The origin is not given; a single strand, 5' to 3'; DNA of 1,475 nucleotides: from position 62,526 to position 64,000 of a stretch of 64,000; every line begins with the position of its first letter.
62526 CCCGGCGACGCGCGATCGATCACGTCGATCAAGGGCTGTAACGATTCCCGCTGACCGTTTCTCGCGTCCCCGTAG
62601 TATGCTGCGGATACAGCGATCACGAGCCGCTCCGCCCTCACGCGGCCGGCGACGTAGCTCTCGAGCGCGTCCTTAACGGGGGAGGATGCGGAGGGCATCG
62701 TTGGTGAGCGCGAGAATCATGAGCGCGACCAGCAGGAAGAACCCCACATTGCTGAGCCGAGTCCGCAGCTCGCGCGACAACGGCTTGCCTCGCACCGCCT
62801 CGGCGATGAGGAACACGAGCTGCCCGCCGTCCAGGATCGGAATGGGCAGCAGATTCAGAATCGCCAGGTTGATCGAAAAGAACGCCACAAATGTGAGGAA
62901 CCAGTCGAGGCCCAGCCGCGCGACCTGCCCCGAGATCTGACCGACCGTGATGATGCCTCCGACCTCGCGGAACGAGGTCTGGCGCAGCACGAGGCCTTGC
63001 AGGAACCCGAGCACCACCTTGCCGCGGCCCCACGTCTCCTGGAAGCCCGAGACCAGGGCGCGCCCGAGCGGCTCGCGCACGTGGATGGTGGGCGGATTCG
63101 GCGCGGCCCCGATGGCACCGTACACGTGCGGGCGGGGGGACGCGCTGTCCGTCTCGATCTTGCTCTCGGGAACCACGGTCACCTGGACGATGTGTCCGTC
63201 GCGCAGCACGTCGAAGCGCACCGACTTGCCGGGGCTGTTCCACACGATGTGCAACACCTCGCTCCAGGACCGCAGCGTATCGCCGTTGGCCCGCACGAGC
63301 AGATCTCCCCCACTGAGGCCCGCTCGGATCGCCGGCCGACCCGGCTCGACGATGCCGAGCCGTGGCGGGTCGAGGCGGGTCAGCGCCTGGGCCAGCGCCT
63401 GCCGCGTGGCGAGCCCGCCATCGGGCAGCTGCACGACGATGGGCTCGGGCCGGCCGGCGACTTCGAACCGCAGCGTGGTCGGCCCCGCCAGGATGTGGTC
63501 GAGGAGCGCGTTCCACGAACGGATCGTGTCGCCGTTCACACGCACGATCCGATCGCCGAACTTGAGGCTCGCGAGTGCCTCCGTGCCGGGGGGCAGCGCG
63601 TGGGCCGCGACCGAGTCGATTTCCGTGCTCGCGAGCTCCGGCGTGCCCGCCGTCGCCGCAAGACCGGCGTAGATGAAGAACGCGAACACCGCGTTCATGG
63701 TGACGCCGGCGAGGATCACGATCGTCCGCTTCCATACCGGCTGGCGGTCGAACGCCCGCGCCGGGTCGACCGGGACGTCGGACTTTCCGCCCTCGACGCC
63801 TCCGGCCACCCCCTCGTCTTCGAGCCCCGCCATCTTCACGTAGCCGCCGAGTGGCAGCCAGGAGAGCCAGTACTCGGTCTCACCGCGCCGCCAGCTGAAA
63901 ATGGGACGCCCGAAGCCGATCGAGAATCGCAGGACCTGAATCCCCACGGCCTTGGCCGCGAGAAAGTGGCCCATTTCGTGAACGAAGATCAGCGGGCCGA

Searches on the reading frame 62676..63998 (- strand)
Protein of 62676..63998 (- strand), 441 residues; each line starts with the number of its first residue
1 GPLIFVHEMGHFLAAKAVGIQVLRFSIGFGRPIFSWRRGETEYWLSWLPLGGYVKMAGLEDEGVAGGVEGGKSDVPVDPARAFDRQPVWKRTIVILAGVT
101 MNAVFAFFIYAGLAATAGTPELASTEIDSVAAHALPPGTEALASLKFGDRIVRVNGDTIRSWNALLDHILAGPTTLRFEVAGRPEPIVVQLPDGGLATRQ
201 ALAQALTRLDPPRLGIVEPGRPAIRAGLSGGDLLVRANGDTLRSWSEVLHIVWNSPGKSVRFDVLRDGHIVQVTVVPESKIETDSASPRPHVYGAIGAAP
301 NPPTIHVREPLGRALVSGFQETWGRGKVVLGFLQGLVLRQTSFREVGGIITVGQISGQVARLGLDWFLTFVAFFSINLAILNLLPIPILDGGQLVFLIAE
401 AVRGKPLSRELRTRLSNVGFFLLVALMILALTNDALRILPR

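Call 31: search_protein_families(library=pfam, proteins=[window:62676-63998:-], max_evalue=0.00001)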
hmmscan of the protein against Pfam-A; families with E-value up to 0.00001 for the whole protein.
window:62676-63998:- (441 aa): 4 families
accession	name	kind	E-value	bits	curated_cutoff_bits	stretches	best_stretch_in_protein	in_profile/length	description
PF02163.28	Peptidase_M50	-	3.3e-61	206.9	27.2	1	3-426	9-221/221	Peptidase family M50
PF13180.12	PDZ_2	-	9.8e-10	39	27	1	217-275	19-78/80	PDZ domain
PF00595.29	PDZ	-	1.1e-07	32.5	23.2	0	137-163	34-61/81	PDZ domain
PF17820.7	PDZ_6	-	7.7e-07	29.2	27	0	217-266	5-54/54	PDZ domain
